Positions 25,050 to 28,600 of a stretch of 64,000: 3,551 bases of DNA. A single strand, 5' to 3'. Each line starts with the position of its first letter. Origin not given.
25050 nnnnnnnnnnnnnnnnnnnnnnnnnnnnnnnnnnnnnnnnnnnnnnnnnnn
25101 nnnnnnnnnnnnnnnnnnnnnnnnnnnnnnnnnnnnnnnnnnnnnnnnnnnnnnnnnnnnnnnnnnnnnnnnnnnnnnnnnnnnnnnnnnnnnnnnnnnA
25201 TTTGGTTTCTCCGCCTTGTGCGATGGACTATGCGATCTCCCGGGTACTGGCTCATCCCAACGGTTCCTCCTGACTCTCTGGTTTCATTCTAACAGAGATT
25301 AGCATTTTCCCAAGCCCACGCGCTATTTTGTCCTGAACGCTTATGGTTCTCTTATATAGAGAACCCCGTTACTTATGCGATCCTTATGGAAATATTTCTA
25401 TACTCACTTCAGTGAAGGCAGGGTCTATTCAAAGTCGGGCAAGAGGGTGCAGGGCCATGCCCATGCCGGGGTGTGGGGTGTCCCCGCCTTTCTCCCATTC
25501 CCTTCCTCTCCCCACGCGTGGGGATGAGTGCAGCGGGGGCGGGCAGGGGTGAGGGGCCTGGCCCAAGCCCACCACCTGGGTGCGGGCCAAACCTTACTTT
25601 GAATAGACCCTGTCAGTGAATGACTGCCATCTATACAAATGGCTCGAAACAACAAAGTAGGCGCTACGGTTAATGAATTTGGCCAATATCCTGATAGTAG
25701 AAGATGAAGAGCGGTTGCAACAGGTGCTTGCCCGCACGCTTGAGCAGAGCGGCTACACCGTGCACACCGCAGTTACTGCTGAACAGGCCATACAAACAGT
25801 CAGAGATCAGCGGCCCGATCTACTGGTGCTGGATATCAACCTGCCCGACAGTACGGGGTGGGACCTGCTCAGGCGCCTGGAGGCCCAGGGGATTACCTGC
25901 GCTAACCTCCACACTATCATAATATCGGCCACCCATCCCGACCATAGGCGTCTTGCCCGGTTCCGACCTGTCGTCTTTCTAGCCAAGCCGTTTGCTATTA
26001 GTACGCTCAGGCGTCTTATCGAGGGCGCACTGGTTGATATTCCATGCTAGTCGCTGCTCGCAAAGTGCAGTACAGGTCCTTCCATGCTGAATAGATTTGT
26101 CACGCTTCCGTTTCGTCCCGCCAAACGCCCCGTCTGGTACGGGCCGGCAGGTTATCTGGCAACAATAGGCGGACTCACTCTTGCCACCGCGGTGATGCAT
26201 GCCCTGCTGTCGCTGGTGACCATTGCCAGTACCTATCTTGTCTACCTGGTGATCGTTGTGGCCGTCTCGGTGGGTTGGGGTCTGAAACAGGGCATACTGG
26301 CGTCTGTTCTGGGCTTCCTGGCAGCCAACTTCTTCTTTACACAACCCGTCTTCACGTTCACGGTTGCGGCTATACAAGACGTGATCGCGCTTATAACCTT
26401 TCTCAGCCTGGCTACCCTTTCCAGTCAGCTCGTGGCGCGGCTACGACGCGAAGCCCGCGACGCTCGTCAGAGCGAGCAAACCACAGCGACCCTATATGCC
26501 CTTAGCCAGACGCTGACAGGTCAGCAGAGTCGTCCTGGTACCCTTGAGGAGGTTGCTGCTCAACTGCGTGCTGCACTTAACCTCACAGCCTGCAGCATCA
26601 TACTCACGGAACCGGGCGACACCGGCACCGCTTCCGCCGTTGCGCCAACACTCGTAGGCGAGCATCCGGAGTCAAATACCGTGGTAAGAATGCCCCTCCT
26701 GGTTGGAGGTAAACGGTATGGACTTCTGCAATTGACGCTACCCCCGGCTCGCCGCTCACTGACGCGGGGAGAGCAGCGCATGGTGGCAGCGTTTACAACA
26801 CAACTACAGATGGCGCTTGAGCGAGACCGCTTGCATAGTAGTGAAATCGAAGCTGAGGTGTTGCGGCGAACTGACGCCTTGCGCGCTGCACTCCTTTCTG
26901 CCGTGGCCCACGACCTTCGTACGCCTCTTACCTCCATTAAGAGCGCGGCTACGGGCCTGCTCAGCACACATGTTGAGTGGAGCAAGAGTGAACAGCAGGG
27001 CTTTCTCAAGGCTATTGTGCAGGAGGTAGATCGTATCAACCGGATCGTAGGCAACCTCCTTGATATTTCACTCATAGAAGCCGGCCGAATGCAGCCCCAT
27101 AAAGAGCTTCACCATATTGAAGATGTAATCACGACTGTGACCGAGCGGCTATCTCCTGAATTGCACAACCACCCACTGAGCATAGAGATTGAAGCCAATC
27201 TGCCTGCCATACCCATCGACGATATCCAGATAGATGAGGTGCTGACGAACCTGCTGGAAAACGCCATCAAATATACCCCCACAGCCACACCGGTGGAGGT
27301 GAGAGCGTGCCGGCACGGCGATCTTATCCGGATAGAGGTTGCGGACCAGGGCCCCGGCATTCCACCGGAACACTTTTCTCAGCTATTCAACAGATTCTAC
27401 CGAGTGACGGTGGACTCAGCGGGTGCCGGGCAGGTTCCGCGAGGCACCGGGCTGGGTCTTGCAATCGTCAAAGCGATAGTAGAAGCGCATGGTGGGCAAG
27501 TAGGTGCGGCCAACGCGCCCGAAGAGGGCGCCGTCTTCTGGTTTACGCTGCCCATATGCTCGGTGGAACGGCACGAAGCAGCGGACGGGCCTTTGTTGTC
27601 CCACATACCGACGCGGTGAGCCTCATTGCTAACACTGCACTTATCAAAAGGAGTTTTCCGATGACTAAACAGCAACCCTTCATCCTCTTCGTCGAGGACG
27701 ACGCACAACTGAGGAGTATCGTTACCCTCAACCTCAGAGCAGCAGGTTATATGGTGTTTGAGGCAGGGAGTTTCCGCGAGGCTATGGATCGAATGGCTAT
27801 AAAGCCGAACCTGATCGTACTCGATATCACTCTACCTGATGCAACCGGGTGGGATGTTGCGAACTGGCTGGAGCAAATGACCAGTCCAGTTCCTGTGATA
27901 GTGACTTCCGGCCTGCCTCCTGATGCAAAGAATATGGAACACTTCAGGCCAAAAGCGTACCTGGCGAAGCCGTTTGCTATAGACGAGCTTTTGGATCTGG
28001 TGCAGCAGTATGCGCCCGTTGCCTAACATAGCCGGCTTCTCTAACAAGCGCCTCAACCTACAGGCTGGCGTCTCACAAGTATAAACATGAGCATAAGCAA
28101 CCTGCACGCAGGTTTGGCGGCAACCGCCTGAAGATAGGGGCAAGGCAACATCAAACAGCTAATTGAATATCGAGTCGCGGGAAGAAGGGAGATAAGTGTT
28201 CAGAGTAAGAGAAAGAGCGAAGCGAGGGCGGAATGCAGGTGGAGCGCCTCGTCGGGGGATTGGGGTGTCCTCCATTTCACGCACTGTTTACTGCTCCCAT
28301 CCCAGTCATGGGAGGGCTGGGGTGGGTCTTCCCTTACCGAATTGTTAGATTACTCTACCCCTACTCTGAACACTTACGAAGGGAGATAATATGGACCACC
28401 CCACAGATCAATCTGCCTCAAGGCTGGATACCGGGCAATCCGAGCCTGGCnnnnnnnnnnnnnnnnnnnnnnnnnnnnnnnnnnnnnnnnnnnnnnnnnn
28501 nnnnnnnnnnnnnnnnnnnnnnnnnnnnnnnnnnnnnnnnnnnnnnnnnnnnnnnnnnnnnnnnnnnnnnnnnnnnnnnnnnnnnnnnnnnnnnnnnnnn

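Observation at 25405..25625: About 200-bp GC-rich imperfect palindrome (element A) in the divergent promoter region of the sensor-kinase operons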

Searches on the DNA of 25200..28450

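Call 33: search_rna_families(source=window, start=25200, end=28450, threshold=evalue, max_evalue=10)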
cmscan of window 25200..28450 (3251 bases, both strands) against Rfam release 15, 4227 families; matches with E-value up to 10: 4.
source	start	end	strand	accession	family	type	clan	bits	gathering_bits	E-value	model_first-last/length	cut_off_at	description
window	25699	25780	-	RF00820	mir-248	Gene; miRNA;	-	21.8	90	0.11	1-93/93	no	mir-248 microRNA precursor family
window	25505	25560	+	RF00502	TCV_Pr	Cis-reg;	-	17.2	40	7.8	5-33/34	no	Turnip crinkle virus (TCV) core promoter hairpin (Pr)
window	28118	28216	+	RF01929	bxd_1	Gene; lncRNA;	-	15.3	75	4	1-86/86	no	Bithoraxoid conserved region 1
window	26519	26662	+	RF02257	adapt33_3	Gene; lncRNA;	-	13.9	70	9.6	1-140/140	no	Adaptive response 33 conserved region 3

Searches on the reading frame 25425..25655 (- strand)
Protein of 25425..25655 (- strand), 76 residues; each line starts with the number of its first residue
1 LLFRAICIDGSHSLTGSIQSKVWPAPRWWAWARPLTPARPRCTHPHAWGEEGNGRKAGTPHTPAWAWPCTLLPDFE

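Call 76: find_homologous_proteins(query=window:25425-25655:-, max_evalue=10)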
Query window:25425-25655:-: no candidate shares three 5-residue words with the query. No homologue found.
